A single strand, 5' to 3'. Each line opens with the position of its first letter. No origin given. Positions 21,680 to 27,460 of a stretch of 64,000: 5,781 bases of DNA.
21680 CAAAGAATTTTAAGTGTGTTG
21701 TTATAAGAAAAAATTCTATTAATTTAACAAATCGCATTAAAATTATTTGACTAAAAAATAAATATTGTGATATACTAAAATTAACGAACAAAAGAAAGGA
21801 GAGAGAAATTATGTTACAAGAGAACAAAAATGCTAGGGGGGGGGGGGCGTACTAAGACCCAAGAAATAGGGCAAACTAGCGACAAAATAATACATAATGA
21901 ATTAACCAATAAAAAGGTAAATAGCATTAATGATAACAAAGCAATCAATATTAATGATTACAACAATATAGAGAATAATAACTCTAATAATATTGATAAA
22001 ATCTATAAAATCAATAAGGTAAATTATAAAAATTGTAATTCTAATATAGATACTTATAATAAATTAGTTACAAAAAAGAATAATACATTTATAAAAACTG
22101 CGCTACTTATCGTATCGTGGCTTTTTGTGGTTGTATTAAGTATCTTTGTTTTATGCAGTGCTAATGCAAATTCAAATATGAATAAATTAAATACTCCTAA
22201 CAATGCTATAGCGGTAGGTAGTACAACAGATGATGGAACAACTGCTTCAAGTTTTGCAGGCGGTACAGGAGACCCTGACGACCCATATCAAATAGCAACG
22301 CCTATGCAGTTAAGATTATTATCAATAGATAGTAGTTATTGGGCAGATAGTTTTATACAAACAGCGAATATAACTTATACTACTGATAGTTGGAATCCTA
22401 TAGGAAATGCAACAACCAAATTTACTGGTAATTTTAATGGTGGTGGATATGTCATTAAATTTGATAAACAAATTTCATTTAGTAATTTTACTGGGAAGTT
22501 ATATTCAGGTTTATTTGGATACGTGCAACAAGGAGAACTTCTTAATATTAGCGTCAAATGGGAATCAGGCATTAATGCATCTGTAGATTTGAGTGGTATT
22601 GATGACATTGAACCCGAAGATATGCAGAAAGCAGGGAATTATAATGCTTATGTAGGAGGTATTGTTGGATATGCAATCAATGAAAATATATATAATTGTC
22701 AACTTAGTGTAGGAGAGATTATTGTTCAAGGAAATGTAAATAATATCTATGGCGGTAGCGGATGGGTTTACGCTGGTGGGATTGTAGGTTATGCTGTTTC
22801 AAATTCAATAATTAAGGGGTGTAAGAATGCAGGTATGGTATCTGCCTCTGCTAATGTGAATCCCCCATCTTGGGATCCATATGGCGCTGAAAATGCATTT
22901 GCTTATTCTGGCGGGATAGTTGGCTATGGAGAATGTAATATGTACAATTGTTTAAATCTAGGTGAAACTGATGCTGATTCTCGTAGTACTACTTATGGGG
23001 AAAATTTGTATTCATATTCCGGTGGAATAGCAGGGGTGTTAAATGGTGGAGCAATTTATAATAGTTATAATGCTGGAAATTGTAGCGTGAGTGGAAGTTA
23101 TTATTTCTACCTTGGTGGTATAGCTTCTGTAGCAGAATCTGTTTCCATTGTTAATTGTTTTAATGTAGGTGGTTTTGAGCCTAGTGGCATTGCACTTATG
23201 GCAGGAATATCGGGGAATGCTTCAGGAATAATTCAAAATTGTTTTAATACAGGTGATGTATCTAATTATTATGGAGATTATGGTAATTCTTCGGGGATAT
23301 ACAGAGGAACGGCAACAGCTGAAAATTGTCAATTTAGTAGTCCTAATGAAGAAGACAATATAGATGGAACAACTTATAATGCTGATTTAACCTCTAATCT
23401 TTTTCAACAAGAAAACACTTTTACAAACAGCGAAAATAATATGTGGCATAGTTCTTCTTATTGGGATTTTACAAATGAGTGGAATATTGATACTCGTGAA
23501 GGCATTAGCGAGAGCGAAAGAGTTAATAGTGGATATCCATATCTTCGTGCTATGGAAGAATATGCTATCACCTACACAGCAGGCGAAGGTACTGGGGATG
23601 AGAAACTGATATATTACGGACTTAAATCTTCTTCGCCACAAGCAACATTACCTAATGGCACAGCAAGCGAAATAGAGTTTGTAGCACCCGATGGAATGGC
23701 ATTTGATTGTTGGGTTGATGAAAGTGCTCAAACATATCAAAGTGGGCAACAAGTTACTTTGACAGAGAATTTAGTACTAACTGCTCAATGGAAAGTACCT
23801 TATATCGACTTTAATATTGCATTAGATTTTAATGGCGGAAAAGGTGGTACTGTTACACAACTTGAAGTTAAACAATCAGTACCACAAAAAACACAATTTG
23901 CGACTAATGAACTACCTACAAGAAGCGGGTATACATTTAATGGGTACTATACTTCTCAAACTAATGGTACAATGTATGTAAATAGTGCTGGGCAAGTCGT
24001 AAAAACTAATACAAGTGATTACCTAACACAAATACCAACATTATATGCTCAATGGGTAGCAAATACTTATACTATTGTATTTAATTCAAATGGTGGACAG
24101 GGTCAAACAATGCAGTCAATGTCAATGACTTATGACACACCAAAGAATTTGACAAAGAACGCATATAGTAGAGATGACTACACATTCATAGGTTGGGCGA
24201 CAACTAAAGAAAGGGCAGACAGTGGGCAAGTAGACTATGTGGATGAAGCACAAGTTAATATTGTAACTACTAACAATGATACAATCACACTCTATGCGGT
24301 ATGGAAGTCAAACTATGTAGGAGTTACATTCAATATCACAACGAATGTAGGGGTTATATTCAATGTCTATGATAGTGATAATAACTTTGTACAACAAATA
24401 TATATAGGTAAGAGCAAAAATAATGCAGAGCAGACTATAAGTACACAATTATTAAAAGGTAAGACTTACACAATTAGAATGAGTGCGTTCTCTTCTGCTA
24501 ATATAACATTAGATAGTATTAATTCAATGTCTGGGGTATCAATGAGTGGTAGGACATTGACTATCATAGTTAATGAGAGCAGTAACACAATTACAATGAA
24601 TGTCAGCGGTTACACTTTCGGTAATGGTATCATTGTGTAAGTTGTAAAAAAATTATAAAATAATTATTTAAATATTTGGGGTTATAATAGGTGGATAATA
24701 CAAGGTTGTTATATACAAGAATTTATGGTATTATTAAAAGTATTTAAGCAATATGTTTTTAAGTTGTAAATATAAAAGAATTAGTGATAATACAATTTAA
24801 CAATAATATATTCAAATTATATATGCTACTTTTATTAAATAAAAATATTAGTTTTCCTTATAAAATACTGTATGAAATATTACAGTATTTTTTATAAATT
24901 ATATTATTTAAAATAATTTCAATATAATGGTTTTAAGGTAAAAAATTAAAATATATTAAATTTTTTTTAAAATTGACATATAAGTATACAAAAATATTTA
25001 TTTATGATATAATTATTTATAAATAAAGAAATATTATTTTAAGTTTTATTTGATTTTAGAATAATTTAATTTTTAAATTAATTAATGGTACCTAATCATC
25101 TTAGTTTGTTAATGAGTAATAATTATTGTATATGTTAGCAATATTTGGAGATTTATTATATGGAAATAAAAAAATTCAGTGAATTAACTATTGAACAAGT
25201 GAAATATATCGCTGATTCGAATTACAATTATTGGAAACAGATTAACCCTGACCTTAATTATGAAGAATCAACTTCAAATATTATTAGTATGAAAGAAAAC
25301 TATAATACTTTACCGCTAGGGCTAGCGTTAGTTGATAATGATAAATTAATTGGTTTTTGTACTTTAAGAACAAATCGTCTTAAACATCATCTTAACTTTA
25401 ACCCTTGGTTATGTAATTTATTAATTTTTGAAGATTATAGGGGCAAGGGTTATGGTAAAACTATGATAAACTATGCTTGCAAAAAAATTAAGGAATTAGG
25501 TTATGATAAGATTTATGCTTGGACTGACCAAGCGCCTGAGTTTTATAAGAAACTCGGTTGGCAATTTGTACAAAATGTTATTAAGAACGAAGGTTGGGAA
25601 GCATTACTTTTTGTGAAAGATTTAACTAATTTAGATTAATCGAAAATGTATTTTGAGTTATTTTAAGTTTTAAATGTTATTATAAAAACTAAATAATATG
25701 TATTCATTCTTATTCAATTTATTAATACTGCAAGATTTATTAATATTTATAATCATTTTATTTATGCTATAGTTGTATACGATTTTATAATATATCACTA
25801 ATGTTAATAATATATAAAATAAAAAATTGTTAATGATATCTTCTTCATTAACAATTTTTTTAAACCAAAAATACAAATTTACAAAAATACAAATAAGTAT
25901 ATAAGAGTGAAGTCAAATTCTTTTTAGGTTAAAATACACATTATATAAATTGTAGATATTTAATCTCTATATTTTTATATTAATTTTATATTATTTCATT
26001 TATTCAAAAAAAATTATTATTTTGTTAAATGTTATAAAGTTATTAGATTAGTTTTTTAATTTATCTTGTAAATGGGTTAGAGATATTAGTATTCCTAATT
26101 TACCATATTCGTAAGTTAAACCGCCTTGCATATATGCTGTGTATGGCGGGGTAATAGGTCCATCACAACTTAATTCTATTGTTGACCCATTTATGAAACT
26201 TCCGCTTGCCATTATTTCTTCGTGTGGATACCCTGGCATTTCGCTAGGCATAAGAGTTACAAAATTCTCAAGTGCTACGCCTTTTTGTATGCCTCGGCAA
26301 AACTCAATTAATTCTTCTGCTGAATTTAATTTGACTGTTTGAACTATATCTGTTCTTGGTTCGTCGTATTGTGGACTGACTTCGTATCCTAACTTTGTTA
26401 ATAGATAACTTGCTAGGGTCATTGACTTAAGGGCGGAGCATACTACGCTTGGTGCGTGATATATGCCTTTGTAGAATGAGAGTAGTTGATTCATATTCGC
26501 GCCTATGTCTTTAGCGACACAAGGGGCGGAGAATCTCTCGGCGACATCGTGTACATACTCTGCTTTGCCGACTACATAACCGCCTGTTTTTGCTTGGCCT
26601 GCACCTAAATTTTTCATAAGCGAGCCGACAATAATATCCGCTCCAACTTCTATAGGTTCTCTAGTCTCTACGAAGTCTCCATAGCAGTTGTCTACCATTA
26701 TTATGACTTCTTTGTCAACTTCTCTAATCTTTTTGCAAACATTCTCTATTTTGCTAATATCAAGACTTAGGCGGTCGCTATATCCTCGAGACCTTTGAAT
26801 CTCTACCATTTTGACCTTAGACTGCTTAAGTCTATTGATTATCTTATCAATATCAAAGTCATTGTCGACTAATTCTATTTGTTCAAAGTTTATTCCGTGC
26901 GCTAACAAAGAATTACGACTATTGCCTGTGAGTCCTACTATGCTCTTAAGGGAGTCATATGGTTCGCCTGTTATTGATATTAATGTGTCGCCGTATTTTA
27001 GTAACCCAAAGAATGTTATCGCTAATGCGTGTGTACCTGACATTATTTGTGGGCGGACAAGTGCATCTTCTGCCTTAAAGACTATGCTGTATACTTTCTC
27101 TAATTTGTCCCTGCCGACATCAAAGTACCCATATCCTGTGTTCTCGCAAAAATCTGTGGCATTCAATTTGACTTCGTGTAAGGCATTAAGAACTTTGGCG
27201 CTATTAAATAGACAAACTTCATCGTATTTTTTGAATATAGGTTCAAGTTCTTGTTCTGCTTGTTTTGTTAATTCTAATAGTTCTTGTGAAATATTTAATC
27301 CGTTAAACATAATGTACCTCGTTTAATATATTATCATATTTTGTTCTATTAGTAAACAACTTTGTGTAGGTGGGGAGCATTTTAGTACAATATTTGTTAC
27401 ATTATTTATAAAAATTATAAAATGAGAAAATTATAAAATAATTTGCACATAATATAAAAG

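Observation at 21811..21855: A 12-G homopolymer uncouples the RBS-linked start codon from a 936-aa surface-protein ORF (candidate phase-variation switch)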

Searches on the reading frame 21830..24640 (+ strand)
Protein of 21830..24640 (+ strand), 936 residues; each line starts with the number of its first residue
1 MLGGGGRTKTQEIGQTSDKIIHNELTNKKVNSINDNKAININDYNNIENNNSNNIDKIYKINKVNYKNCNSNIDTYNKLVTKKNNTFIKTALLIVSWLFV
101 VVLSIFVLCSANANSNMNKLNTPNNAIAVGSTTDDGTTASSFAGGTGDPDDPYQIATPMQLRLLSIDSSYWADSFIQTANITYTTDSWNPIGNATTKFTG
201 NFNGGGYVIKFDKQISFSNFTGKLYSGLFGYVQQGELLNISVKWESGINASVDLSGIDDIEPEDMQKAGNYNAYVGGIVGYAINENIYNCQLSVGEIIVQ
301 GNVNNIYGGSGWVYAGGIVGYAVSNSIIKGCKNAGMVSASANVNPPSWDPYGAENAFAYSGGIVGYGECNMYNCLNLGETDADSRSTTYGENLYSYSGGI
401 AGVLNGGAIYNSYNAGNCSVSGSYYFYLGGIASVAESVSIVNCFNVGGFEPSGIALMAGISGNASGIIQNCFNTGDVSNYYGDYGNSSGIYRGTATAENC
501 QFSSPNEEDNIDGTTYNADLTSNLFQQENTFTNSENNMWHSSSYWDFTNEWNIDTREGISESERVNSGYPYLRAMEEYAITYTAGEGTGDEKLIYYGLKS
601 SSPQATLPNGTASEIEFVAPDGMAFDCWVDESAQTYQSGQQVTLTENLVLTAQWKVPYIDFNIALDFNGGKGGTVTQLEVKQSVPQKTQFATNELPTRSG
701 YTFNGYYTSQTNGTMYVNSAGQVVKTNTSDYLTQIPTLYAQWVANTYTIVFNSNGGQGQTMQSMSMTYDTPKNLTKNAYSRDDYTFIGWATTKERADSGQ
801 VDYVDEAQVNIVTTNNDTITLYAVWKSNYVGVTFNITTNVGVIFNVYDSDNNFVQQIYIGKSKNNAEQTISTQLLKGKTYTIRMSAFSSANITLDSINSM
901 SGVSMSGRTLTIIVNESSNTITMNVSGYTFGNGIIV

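Call 12: search_protein_families(library=pfam, proteins=[window:21830-24637:+])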
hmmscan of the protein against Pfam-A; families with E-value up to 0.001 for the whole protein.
window:21830-24637:+ (936 aa): 2 families
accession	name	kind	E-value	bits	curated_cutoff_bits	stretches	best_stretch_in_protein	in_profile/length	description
PF09479.16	Flg_new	-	4.5e-17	62.3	27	2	747-823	1-64/65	Listeria-Bacteroides repeat domain (List_Bact_rpt)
PF07581.17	Glug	-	0.00012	22.7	20.5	0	272-294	2-25/28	The GLUG motif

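Call 15: find_encoding_contigs(protein=window:21830-24640:+, flank=10000, max_places=10)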
Protein window:21830-24640:+ (936 aa): no gene with exactly this product is on record in the collection.

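Call 80: search_solved_structures(query=window:21848-24637:+, max_evalue=0.01)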
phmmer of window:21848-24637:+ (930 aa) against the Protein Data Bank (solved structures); distinct sequences matched with E-value up to 0.01: 0.

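Call 81: search_protein_families(library=ncbifam, proteins=[window:21848-24637:+], max_evalue=0.01)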
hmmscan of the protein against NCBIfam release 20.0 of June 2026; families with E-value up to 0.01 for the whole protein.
window:21848-24637:+ (930 aa): 1 family
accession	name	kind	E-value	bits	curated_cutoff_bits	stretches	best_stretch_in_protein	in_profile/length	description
TIGR02543.1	List_Bact_rpt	repeat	8.2e-09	35.7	20.95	2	690-739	1-43/44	TIGR02543 family repeat protein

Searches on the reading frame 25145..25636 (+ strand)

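Call 12: search_protein_families(library=pfam, proteins=[window:25145-25636:+])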
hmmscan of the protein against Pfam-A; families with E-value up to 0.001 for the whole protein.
window:25145-25636:+ (164 aa): 4 families
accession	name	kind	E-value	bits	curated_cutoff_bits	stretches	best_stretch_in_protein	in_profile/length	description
PF00583.31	Acetyltransf_1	-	1e-12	48.8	20.7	1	56-139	33-116/116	Acetyltransferase (GNAT) family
PF13508.13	Acetyltransf_7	-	1.8e-11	44.7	27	1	63-140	9-83/84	Acetyltransferase (GNAT) domain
PF13673.13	Acetyltransf_10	-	6.3e-09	36.3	23.6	1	60-152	34-120/128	Acetyltransferase (GNAT) domain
PF13302.13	Acetyltransf_3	-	1.9e-05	25.8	25.4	1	22-129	19-123/138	Acetyltransferase (GNAT) domain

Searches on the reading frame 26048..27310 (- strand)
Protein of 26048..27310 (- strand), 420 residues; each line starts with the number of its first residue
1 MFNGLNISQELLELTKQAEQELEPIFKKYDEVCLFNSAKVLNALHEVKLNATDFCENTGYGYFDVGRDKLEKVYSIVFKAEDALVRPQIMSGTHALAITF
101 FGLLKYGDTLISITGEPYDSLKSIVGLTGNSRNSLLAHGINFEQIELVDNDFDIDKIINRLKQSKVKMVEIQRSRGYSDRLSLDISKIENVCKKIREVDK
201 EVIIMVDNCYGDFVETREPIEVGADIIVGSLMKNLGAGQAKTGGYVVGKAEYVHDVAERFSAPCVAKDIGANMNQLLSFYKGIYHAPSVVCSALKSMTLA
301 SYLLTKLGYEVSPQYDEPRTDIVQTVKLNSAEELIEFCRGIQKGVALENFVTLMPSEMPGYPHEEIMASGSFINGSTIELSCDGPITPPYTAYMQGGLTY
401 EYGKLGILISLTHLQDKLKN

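Call 12: search_protein_families(library=pfam, proteins=[window:26048-27307:-])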
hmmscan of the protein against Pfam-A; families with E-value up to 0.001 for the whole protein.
window:26048-27307:- (419 aa): 3 families
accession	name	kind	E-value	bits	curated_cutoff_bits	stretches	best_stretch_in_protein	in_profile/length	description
PF06838.17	Met_gamma_lyase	-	3.9e-155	516.8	24.2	1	12-412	3-403/405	Methionine gamma-lyase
PF01053.26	Cys_Met_Meta_PP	-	1.7e-08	33.9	27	1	66-273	54-234/381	Cys/Met metabolism PLP-dependent enzyme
PF00155.27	Aminotran_1_2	-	0.00061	19.5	19.7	0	189-256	170-242/361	Aminotransferase class I and II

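Call 16: find_encoding_contigs(protein=window:26048-27310:-, flank=10000, max_places=10)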
Protein window:26048-27310:- (420 aa): 2 contigs read that carry it; 2 places shown.
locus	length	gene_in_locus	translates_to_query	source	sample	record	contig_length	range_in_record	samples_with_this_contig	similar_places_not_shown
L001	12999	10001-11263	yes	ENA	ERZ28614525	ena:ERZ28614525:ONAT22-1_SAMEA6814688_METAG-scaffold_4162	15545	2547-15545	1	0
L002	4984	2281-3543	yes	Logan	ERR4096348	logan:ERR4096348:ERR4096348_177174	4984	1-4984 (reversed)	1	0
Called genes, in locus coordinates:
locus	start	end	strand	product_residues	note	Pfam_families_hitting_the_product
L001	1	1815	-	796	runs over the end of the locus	PF00133:tRNA-synt_1, PF09334:tRNA-synt_1g, PF13603:tRNA-synt_1_2 (weak), PF08264:Anticodon_1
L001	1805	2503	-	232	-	PF00882:Zn_dep_PLPC (faint)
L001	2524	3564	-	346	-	PF00535:Glycos_transf_2, PF10111:Glyco_tranf_2_2, PF07719:TPR_2 (faint)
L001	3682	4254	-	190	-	-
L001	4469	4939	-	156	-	PF12796:Ank_2 (faint)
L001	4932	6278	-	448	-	PF01171:ATP_bind_3, PF11734:TilS_C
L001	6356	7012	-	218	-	PF00702:Hydrolase, PF13419:HAD_2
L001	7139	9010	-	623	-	PF01134:GIDA, PF21680:GIDA_C_1st, PF13932:SAM_GIDA_C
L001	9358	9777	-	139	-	-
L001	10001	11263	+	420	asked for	PF06838:Met_gamma_lyase, PF01053:Cys_Met_Meta_PP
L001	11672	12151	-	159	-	PF13302:Acetyltransf_3 (faint), PF00583:Acetyltransf_1, PF13673:Acetyltransf_10, PF13508:Acetyltransf_7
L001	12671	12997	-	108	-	?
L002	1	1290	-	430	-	?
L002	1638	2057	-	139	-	-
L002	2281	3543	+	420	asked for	PF06838:Met_gamma_lyase, PF01053:Cys_Met_Meta_PP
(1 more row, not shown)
